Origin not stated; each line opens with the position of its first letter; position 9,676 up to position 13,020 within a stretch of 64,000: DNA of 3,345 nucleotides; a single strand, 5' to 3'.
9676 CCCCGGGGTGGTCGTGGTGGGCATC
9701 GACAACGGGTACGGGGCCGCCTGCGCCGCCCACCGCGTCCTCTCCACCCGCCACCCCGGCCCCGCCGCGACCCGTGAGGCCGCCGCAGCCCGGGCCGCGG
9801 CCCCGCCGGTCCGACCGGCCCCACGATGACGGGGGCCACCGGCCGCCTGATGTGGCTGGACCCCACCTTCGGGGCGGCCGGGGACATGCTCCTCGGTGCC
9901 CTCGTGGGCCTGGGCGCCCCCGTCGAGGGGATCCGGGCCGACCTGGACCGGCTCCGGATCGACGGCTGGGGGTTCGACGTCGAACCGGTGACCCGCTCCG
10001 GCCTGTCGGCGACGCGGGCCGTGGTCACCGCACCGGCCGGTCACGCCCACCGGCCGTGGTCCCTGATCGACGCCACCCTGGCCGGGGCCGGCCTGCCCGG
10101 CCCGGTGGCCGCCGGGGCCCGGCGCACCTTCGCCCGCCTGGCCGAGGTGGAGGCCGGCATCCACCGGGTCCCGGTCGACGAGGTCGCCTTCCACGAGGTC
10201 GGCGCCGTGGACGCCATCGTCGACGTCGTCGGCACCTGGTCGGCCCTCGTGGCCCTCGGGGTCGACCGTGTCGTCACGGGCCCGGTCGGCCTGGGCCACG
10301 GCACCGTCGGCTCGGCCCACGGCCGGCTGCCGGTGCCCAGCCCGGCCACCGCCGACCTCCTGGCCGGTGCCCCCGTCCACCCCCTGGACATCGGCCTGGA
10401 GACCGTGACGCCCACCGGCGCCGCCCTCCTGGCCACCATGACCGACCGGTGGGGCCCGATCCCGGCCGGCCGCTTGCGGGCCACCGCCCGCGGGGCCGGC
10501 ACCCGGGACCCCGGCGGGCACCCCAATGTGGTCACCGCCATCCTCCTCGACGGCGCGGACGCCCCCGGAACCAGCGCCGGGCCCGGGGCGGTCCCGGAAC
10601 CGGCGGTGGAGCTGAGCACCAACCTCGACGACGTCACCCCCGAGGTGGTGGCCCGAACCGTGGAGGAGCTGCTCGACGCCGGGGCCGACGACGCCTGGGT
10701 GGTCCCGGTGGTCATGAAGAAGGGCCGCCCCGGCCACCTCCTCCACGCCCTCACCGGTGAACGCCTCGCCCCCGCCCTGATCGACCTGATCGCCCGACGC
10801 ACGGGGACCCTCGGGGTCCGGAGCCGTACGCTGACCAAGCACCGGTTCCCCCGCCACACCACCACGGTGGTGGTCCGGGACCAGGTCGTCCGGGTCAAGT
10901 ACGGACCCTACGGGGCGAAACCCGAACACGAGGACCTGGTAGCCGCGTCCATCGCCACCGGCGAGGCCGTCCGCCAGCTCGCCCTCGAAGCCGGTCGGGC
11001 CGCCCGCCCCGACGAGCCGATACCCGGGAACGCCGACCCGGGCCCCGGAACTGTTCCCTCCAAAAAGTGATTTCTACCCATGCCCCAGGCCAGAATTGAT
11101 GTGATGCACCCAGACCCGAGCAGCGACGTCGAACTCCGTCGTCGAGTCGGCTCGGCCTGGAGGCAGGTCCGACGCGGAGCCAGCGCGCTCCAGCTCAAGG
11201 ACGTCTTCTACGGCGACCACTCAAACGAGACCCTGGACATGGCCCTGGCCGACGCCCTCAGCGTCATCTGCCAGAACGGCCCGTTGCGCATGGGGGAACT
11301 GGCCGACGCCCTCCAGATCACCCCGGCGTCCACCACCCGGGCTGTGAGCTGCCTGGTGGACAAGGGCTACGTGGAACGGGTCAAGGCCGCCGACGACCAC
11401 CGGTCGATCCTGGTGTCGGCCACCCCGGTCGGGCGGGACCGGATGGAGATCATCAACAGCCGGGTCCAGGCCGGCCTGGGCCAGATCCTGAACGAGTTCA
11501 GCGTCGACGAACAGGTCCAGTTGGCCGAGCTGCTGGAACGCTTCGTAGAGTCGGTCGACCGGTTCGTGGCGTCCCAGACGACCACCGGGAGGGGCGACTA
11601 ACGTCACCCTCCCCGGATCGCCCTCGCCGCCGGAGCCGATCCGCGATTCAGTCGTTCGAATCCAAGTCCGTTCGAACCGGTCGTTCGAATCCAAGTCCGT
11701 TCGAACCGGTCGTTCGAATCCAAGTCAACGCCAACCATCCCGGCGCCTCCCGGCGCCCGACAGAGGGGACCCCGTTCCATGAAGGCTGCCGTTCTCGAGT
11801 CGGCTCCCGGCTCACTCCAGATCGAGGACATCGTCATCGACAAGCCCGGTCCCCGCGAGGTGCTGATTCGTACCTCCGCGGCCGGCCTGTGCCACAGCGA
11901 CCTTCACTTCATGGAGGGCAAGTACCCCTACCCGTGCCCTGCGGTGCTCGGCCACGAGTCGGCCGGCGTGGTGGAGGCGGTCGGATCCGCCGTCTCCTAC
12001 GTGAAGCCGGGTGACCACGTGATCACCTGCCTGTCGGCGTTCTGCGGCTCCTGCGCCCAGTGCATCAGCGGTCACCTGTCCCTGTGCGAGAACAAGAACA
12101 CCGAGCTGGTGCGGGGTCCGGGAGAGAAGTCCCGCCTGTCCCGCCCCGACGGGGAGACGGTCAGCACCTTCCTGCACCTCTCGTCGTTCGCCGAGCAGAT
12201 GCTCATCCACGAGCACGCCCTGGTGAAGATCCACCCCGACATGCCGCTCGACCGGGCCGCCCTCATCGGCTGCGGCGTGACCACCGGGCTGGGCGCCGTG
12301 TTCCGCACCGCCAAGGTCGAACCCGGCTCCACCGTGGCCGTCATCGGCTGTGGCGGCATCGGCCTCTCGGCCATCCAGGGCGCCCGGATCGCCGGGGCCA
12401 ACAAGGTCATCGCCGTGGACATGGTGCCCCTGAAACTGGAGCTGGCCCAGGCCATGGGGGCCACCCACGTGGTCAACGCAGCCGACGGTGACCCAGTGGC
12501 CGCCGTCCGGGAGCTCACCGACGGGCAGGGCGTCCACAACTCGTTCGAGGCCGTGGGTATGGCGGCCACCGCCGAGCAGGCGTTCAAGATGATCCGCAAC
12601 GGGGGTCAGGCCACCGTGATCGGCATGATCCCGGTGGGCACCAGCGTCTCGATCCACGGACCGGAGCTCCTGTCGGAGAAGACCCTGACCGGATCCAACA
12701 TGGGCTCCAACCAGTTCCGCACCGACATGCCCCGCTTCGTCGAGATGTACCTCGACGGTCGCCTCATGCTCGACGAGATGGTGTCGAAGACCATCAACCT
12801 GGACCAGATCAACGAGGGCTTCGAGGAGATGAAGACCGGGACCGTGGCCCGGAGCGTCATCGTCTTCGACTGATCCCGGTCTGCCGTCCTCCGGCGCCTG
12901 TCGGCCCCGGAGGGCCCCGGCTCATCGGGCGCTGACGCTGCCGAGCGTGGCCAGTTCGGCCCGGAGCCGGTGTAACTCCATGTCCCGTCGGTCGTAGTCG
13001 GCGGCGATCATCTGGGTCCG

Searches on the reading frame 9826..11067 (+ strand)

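Call 44: search_protein_families(library=pfam, proteins=[window:9826-11067:+], max_evalue=0.0001)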
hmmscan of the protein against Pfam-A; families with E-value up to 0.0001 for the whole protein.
window:9826-11067:+ (414 aa): 1 family
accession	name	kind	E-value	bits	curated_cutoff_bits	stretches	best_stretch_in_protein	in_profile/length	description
PF01969.22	Ni_insertion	-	2.1e-108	363.2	22.1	1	10-384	2-373/375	Nickel insertion protein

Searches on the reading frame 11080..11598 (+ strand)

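Call 44: search_protein_families(library=pfam, proteins=[window:11080-11598:+], max_evalue=0.0001)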
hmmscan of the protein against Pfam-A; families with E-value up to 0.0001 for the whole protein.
window:11080-11598:+ (173 aa): 4 families
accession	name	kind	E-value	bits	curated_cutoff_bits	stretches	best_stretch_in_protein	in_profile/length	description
PF12802.13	MarR_2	-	3.7e-11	43.5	27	1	58-109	9-61/61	MarR family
PF01047.28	MarR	-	1.7e-10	41.1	24.6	1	58-110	7-59/59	MarR family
PF09339.16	HTH_IclR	-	4.5e-06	26.8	22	1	65-101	15-51/52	IclR helix-turn-helix domain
PF13412.12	HTH_24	-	2.5e-05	24.2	21.9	0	60-99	9-48/48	Winged helix-turn-helix DNA-binding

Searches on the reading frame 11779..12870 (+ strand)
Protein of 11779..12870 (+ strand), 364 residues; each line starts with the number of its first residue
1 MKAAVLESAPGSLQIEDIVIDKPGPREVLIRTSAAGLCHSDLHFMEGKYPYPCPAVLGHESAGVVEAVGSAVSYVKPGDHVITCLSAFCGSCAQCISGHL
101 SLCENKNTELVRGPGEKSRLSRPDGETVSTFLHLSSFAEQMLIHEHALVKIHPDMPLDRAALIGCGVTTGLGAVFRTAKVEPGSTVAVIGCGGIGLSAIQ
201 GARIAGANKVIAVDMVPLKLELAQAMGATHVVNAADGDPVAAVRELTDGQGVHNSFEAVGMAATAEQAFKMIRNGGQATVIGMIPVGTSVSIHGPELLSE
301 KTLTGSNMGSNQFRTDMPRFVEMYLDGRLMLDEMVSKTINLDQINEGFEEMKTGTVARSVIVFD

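Call 44: search_protein_families(library=pfam, proteins=[window:11779-12870:+], max_evalue=0.0001)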
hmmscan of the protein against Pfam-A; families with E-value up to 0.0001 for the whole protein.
window:11779-12870:+ (364 aa): 3 families
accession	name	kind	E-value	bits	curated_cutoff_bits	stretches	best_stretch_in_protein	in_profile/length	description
PF00107.32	ADH_zinc_N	-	1.2e-30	106.6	31.8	1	193-320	1-127/129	Zinc-binding dehydrogenase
PF08240.17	ADH_N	-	5.5e-25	88.1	23.5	1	24-152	1-103/104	Alcohol dehydrogenase GroES-like domain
PF13602.12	ADH_zinc_N_2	-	2.1e-05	25.9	27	1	226-356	1-128/134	Zinc-binding dehydrogenase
